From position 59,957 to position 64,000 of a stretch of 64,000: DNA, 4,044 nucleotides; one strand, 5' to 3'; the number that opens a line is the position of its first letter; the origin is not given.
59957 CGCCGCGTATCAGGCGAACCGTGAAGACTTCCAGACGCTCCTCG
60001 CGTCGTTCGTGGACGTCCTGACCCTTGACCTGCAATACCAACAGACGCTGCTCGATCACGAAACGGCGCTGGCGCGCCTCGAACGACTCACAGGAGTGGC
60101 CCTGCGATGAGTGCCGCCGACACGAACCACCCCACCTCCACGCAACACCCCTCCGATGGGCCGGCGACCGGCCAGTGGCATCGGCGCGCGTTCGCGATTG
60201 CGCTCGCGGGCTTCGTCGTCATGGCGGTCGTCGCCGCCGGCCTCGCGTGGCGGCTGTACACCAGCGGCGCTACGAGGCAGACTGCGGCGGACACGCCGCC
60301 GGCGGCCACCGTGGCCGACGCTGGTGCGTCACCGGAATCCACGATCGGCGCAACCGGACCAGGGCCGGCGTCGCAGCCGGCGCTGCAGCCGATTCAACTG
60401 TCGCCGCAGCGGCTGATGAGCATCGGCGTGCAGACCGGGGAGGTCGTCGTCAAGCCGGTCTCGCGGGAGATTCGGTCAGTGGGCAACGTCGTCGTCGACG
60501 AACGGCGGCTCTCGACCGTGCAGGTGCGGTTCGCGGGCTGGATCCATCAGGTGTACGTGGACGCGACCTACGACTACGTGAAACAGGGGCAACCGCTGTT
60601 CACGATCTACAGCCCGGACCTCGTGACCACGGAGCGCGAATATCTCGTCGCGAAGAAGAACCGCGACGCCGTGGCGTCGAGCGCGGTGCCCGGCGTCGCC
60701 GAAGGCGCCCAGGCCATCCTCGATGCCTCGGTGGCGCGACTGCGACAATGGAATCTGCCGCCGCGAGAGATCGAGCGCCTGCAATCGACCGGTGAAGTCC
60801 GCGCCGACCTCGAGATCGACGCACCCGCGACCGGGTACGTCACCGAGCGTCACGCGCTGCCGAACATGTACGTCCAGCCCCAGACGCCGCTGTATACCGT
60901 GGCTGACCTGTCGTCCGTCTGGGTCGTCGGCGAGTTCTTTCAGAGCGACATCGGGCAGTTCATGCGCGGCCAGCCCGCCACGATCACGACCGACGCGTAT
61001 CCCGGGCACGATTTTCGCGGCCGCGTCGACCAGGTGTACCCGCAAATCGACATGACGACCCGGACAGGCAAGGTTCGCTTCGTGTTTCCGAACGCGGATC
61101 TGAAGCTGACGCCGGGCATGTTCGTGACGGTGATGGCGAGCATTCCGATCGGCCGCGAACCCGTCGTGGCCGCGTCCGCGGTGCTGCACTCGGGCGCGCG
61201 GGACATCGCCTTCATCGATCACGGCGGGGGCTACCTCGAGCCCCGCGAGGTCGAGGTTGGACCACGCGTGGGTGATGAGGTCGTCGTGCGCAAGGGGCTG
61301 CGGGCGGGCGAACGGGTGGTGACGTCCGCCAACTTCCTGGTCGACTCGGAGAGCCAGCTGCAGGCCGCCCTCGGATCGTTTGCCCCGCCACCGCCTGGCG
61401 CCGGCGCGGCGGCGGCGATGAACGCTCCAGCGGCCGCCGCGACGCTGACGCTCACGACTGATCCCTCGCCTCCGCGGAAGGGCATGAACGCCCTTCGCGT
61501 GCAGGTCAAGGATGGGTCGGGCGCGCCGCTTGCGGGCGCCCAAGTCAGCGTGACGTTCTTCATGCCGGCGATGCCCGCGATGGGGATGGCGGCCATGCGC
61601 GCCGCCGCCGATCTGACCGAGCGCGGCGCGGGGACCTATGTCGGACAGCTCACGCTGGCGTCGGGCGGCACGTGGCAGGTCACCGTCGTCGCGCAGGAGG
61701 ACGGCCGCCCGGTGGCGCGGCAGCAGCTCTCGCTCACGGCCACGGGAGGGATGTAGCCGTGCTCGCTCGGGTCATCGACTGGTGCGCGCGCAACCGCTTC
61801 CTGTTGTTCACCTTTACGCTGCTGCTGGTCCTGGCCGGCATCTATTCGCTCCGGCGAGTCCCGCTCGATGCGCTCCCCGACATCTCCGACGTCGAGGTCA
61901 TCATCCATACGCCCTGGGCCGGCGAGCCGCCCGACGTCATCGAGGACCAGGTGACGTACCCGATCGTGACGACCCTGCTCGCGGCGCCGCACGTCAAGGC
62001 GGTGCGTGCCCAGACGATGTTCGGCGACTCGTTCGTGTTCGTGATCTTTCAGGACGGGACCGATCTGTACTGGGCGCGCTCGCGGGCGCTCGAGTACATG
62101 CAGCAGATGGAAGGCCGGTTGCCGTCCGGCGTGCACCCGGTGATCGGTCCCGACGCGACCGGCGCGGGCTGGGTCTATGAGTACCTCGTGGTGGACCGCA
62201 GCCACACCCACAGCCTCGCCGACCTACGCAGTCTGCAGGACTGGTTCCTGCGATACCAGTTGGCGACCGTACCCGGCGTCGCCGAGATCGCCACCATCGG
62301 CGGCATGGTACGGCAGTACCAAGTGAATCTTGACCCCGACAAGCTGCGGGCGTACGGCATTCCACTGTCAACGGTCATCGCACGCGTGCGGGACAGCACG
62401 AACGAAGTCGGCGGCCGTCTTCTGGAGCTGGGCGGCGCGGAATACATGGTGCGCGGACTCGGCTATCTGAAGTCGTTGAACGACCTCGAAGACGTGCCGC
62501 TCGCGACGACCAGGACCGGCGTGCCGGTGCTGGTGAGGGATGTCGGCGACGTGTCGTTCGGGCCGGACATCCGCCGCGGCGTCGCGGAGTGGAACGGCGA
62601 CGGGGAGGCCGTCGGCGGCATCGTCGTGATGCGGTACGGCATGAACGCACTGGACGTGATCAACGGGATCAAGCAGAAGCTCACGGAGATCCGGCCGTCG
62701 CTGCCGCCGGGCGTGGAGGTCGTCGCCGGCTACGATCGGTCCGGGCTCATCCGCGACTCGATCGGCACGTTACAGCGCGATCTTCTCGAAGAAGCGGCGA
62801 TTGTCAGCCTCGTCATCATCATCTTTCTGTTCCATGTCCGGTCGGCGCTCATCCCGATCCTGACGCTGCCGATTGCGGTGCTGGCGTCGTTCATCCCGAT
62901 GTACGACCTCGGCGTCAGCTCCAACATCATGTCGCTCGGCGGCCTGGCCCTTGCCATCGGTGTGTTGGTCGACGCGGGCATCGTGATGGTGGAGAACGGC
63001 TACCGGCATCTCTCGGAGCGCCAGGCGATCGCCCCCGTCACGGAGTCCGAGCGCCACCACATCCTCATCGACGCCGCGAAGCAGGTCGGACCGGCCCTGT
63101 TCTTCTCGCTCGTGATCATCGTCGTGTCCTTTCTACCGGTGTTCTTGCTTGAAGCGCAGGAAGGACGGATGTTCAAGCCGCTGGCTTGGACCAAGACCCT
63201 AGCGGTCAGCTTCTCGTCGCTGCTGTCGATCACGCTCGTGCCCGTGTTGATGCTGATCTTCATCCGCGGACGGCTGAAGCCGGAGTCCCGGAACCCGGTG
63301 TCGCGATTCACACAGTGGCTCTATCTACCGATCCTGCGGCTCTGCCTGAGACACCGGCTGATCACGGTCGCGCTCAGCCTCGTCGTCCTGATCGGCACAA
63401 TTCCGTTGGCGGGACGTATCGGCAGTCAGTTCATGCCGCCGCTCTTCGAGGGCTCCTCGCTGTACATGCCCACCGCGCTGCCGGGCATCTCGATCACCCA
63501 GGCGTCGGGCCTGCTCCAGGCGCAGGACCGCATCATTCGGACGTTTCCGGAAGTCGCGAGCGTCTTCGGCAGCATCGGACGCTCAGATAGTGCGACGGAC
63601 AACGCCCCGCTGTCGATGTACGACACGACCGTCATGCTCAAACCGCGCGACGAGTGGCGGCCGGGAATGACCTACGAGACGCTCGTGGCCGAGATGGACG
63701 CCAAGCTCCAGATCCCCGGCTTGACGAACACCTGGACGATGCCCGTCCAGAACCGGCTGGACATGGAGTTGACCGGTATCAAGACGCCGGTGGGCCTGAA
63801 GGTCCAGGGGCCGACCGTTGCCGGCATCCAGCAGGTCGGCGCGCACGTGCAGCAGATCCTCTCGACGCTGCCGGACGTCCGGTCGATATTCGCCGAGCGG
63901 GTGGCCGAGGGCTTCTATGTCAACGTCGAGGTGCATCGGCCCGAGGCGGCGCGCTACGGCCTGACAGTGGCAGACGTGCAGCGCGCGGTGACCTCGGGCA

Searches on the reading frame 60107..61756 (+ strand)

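Call 10: search_protein_families(library=pfam, proteins=[window:60107-61756:+])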
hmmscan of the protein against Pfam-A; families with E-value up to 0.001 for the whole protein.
window:60107-61756:+ (549 aa): 6 families
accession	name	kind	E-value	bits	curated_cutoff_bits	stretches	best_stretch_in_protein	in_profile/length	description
PF16576.10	HlyD_D23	-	7.4e-73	244.8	30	1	118-340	2-214/214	Barrel-sandwich domain of CusB or HlyD membrane-fusion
PF13437.12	HlyD_3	-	6.9e-18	65.8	22.2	1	237-337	2-106/106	HlyD family secretion protein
PF13115.11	YtkA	-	1.6e-16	61.2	25.9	1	445-527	7-84/85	YtkA-like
PF05751.16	FixH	-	3.9e-07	30.6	23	1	442-540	61-146/150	FixH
PF00529.27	CusB_dom_1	-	3.2e-06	27.7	26.5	0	143-313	12-40/89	Cation efflux system protein CusB domain 1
PF09134.16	Invasin_D3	-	0.00091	20.1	33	0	461-528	22-81/98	Invasin, domain 3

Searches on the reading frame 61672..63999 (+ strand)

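Call 10: search_protein_families(library=pfam, proteins=[window:61672-63999:+])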
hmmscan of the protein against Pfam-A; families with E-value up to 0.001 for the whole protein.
window:61672-63999:+ (776 aa): 2 families
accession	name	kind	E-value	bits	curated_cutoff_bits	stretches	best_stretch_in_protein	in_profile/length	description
PF00873.25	ACR_tran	-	2e-154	516.2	28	1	41-774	8-740/1021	AcrB/AcrD/AcrF family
PF03176.21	MMPL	-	0.00067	19.1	20.5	0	358-540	132-312/333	MMPL family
